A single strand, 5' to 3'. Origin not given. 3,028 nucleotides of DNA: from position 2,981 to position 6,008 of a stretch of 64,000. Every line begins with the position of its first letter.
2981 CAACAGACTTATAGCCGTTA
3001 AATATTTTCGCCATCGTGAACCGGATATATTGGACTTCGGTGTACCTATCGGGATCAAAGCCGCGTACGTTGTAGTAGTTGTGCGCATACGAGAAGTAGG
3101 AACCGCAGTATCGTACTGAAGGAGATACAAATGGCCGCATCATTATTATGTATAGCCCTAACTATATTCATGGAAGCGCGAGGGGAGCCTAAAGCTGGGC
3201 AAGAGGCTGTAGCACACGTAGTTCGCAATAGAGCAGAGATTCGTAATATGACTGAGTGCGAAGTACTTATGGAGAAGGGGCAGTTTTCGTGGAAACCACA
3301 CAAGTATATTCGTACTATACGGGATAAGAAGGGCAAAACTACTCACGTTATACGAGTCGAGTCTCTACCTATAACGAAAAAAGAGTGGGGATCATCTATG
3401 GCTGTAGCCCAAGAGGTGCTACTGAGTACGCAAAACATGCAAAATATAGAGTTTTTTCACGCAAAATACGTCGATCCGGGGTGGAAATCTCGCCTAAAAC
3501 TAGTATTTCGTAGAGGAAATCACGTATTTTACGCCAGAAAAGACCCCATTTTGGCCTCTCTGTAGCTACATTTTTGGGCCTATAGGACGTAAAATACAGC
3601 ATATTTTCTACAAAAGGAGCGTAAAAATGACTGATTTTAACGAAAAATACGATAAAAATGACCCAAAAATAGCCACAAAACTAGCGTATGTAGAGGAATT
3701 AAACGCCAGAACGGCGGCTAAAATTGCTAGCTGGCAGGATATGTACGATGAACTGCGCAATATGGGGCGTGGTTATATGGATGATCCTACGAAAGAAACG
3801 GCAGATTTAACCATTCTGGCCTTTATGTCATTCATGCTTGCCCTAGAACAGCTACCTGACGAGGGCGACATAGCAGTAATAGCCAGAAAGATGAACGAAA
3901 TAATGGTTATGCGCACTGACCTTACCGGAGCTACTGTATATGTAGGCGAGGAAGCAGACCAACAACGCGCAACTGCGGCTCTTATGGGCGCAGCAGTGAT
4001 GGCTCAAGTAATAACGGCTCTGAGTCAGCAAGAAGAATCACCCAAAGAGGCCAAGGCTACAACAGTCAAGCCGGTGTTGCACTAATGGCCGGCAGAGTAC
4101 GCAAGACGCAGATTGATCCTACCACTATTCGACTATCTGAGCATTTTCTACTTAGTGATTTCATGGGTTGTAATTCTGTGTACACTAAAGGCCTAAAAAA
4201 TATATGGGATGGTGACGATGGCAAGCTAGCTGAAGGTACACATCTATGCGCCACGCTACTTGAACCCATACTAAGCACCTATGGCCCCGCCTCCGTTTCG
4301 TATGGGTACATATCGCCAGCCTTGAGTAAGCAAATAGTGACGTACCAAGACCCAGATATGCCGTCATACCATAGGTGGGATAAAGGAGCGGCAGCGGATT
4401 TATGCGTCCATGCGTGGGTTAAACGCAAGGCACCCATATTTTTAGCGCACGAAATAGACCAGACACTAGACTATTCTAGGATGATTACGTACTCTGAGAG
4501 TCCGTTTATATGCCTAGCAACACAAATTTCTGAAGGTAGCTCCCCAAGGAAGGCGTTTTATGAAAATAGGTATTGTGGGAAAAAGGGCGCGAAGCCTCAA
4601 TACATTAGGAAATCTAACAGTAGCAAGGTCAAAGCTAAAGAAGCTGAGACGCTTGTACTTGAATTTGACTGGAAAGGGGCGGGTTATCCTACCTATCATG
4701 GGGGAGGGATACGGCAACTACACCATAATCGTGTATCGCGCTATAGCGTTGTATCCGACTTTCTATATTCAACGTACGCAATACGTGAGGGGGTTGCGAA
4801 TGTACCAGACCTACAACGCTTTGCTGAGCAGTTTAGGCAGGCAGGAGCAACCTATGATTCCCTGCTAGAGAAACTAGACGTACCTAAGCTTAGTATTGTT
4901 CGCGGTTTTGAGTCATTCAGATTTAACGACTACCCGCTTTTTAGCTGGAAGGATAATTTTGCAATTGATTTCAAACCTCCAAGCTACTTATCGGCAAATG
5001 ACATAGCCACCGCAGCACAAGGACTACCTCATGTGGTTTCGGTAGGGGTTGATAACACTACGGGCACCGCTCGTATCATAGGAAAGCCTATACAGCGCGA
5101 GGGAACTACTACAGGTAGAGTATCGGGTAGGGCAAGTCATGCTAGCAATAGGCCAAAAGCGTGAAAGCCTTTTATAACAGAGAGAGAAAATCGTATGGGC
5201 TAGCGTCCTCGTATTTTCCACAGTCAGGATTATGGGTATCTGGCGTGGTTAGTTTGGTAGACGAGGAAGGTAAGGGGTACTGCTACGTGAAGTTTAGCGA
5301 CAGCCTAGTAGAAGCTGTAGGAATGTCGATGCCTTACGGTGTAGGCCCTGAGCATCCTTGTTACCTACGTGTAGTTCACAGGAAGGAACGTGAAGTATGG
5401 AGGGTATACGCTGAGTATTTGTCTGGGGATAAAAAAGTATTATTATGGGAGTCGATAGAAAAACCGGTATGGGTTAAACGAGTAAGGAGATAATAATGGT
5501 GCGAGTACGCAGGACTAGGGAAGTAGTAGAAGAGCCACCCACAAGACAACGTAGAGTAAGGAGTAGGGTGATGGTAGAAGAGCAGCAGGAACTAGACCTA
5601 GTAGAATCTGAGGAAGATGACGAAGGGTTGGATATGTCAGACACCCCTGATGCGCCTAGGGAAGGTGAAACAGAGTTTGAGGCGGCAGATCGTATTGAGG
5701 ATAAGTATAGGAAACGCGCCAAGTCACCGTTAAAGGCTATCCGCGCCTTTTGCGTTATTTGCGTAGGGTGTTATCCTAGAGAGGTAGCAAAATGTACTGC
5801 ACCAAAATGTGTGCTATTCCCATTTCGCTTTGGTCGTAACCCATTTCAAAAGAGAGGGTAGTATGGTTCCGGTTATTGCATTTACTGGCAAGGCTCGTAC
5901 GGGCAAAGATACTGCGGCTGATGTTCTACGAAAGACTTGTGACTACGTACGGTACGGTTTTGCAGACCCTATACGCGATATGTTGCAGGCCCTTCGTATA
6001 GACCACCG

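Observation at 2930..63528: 27 copies of a 16-bp palindrome, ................, spread across an otherwise non-repetitive phage genome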

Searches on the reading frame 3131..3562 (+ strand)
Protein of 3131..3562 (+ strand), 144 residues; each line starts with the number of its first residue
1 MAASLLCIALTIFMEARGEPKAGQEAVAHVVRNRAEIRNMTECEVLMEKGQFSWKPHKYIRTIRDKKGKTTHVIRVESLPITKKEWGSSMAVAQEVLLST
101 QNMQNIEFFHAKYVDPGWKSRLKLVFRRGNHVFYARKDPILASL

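Call 17: search_protein_families(library=pfam, max_evalue=0.01, proteins=[window:3131-3562:+])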
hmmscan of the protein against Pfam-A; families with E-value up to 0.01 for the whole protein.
window:3131-3562:+ (144 aa): 1 family
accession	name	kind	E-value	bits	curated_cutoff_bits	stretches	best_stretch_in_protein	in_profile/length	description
PF07486.17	Hydrolase_2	-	3.2e-14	53.8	27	1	18-134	1-100/100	Cell Wall Hydrolase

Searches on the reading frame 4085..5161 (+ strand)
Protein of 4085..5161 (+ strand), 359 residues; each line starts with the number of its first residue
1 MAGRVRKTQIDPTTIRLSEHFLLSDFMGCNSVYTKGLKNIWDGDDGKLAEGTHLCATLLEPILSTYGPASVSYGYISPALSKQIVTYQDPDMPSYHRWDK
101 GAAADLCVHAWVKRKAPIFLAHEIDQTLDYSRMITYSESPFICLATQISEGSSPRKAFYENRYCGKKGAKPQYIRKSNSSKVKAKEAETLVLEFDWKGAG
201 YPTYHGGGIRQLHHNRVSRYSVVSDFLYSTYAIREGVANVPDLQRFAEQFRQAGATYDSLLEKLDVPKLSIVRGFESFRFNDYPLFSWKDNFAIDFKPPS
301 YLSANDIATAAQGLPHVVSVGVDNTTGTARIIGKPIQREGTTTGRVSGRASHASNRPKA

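Call 10: search_protein_families(library=phrogs, proteins=[window:4085-5161:+])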
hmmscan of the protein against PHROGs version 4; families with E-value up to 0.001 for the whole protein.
window:4085-5161:+ (359 aa): 1 family
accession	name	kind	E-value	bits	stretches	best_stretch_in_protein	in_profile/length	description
phrog_894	-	lysis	8.1e-31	108.4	1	10-316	39-338/389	endolysin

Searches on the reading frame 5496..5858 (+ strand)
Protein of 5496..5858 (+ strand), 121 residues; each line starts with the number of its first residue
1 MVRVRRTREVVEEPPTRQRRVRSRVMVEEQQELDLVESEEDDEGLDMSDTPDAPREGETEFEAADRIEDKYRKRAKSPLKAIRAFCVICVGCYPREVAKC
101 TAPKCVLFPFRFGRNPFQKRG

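Call 88: search_protein_families(library=pfam, max_evalue=0.01, proteins=[window:5496-5858:+])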
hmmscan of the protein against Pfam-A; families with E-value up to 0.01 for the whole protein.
window:5496-5858:+ (121 aa): 0 families
